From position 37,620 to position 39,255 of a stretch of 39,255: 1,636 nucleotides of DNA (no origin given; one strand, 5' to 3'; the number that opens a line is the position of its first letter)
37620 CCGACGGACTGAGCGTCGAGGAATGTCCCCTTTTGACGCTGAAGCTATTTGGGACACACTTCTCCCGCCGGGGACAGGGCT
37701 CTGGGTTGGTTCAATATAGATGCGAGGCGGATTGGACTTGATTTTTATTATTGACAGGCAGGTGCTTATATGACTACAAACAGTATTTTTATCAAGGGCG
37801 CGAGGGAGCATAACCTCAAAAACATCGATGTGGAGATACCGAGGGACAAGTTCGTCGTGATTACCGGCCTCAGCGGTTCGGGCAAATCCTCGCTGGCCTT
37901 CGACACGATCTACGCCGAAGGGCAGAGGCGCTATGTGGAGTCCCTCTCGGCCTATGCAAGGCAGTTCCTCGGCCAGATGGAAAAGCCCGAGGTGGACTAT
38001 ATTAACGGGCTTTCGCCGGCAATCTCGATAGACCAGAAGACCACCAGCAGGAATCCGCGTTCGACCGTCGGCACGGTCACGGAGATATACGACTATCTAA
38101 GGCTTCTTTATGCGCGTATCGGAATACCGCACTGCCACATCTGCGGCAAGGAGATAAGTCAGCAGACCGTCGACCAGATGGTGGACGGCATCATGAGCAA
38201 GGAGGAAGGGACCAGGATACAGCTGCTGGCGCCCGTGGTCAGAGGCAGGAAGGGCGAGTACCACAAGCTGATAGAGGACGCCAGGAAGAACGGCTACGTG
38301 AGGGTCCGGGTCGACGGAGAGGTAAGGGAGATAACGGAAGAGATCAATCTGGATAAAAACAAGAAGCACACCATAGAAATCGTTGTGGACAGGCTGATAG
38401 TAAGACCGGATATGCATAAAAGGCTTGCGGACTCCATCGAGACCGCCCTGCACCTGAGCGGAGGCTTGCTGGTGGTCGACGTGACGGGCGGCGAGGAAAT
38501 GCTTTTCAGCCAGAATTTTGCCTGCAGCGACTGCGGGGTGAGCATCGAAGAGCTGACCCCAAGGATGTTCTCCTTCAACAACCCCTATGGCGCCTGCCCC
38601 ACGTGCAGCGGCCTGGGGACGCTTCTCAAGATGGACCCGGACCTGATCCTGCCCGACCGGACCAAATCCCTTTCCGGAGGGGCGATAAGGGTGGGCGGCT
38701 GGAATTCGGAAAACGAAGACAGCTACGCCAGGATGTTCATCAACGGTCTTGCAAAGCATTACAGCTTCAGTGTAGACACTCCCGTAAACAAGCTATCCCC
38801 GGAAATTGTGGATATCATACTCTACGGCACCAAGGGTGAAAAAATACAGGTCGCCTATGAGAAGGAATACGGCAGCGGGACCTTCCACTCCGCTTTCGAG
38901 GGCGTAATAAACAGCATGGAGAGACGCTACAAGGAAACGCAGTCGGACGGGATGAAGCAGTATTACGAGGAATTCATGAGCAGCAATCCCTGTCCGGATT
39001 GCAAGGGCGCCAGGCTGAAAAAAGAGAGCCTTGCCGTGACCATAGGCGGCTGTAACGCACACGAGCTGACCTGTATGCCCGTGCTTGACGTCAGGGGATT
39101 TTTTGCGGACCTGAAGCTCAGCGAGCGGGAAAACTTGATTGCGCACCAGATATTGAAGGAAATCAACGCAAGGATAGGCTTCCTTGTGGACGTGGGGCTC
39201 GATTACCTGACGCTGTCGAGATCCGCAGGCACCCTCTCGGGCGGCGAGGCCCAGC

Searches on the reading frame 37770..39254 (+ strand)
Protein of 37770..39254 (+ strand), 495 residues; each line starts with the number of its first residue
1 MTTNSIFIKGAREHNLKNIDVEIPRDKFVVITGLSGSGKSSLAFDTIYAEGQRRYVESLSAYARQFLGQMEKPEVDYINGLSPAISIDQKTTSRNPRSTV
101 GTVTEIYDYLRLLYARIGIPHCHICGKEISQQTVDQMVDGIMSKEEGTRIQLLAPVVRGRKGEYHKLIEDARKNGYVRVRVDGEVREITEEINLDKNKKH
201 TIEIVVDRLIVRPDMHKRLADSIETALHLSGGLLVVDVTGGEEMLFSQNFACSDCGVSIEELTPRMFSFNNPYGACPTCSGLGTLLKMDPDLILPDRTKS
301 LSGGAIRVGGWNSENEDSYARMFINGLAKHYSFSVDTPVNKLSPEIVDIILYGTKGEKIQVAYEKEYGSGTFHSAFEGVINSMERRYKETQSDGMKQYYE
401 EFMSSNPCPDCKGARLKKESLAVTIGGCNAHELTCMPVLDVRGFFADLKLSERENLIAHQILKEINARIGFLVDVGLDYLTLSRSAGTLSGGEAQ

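Call 31: find_related_loci(query=window:37770-39254:+, collection=metagenome_contigs, flank=4000)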
Query window:37770-39254:+ (495 aa) in metagenome_contigs; peptide patterns used: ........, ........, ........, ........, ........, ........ (x = any residue, [..] = any of these).
600 stretches matched a pattern (row limit reached: there are more); 587 encode a relative of the query (tblastn E <= 1e-3); the best 80 are kept; 80 distinct loci.
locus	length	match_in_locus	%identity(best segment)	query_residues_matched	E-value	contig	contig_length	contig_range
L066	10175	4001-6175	81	1-495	0e+0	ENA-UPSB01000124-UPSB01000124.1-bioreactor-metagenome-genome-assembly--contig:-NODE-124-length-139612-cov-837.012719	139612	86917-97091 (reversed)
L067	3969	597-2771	81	1-495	0e+0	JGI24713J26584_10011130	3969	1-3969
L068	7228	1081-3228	80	1-495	0e+0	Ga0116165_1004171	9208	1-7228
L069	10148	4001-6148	77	1-495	0e+0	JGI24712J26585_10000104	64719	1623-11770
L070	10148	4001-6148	76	1-495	0e+0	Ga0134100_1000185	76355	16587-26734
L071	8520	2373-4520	74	1-495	0e+0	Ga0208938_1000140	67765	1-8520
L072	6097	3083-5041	74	4-495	0e+0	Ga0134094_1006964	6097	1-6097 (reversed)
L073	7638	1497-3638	72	4-495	0e+0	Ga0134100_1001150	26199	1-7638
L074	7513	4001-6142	74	4-495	0e+0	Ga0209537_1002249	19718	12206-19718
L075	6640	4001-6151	68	1-495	0e+0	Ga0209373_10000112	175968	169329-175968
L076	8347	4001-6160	70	4-495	0e+0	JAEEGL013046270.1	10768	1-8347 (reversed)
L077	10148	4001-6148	69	1-495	0e+0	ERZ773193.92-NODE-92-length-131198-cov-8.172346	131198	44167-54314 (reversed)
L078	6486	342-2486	67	1-495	0e+0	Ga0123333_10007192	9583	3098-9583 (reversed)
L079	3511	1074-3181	69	3-495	0e+0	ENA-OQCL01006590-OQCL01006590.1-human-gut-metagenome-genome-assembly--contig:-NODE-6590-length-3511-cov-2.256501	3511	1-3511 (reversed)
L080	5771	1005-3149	68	4-495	0e+0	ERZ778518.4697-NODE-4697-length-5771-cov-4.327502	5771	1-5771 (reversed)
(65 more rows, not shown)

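Call 38: find_homologous_proteins(query=window:37770-39254:+, max_evalue=1e-150)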
Query window:37770-39254:+ (495 aa): 6982 proteins with E <= 1e-150 among 8000 candidates; the best 120 are listed.
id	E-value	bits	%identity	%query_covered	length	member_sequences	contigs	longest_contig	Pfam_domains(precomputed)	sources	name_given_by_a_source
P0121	1.0e-294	996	63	99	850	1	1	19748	PF17760.7,PF17755.7,PF00005.34,PF13555.13,PF20703.4,PF13481.13,PF13191.13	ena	-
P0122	3.7e-288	974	81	100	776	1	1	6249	PF17760.7,PF17755.7,PF00005.34,PF13555.13,PF03193.23,PF20703.4,PF02463.26,PF13191.13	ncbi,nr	ncbi:MAG TPA: excinuclease ABC subunit UvrA, partial [Clostridiales bacterium]|nr:excinuclease ABC s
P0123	2.1e-286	968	79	100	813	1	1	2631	PF17760.7,PF17755.7,PF00005.34,PF13555.13,PF03193.23,PF20703.4,PF02463.26,PF13191.13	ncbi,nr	ncbi:MAG TPA: excinuclease ABC subunit UvrA, partial [Acetivibrio sp.]|nr:excinuclease ABC subunit U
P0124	2.5e-285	965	80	100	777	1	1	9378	PF17760.7,PF17755.7,PF00005.34,PF13555.13,PF03193.23,PF20703.4,PF02463.26,PF13191.13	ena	-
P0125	8.5e-285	963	85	100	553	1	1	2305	PF17760.7,PF17755.7,PF00005.34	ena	-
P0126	1.4e-284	962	84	100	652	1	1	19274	PF17760.7,PF17755.7,PF00005.34,PF02463.26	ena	-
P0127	6.8e-279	944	80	99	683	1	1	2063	PF17760.7,PF17755.7,PF00005.34,PF13555.13,PF03193.23,PF20703.4,PF02463.26,PF13191.13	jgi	-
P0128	1.7e-278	942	81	100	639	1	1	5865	PF17760.7,PF17755.7,PF00005.34,PF02463.26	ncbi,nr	ncbi:MAG: excinuclease ABC subunit UvrA, partial [Clostridiales bacterium]|nr:excinuclease ABC subun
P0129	9.3e-276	933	78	99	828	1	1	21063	PF17760.7,PF17755.7,PF00005.34,PF13555.13,PF03193.23,PF20703.4,PF02463.26,PF13191.13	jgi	jgi:excinuclease ABC subunit A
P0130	2.9e-268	909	73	99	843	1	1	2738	PF17760.7,PF17755.7,PF00005.34,PF13555.13,PF03193.23,PF20703.4,PF02463.26,PF13191.13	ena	-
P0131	6.5e-267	904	79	100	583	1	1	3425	PF17760.7,PF17755.7,PF00005.34,PF02463.26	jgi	jgi:excinuclease ABC subunit A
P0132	2.1e-266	902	77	100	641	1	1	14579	PF17760.7,PF17755.7,PF00005.34,PF02463.26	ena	-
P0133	1.1e-263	893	73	99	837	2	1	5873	PF17760.7,PF17755.7,PF00005.34,PF13555.13,PF13671.13,PF20703.4,PF02463.26,PF13191.13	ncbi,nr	ncbi:MAG: excinuclease ABC subunit UvrA, partial [Eubacteriales bacterium]|nr:excinuclease ABC subun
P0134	6.3e-262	888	77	99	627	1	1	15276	PF17760.7,PF17755.7,PF00005.34,PF02463.26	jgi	-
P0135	9.1e-258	874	74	99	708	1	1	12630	PF17760.7,PF17755.7,PF00005.34,PF13476.13,PF13555.13,PF03193.23,PF20703.4,PF02463.26,PF13191.13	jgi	-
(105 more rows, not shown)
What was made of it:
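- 37770..39254 (+): uvrA, 5' part (runs off the window). Calls 31, 38.
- Tried and rejected: It returned mostly truncated proteins of 85% identity or less (call 38).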

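Call 73: find_encoding_contigs(protein=P0126, flank=10000, max_places=2)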
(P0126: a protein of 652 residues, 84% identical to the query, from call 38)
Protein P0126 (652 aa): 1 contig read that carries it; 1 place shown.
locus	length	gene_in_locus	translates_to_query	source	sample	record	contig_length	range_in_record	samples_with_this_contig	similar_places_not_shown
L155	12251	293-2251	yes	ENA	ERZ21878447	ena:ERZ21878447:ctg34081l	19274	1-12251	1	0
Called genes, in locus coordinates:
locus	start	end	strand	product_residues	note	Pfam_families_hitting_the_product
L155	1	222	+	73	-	?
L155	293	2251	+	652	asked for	PF00005:ABC_tran (faint), PF02463:SMC_N (faint), PF17760:UvrA_inter, PF17755:UvrA_DNA-bind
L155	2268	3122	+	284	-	PF00005:ABC_tran (weak)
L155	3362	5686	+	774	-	PF05621:TniB (weak), PF00004:AAA, PF17871:AAA_lid_9, PF00158:Sigma54_activat (weak), PF00004:AAA, PF07724:AAA_2, PF07728:AAA_5, PF10431:ClpB_D2-small, +9 more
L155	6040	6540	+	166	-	PF01257:2Fe-2S_thioredx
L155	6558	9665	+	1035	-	PF01257:2Fe-2S_thioredx, PF01512:Complex1_51K, PF10589:NADH_4Fe-4S, PF14691:Fer4_20, PF00070:Pyr_redox (faint), PF07992:Pyr_redox_2, PF13450:NAD_binding_8, PF13738:Pyr_redox_3, +1 more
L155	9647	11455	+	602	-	PF00111:Fer2 (weak), PF13510:Fer2_4, PF10588:NADH-G_4Fe-4S_3, PF22117:Fer4_Nqo3, PF12838:Fer4_7, PF00037:Fer4 (weak), PF02906:Fe_hyd_lg_C, PF02256:Fe_hyd_SSU, +1 more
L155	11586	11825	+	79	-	PF04014:MazE_antitoxin (weak)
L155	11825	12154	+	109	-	PF02452:PemK_toxin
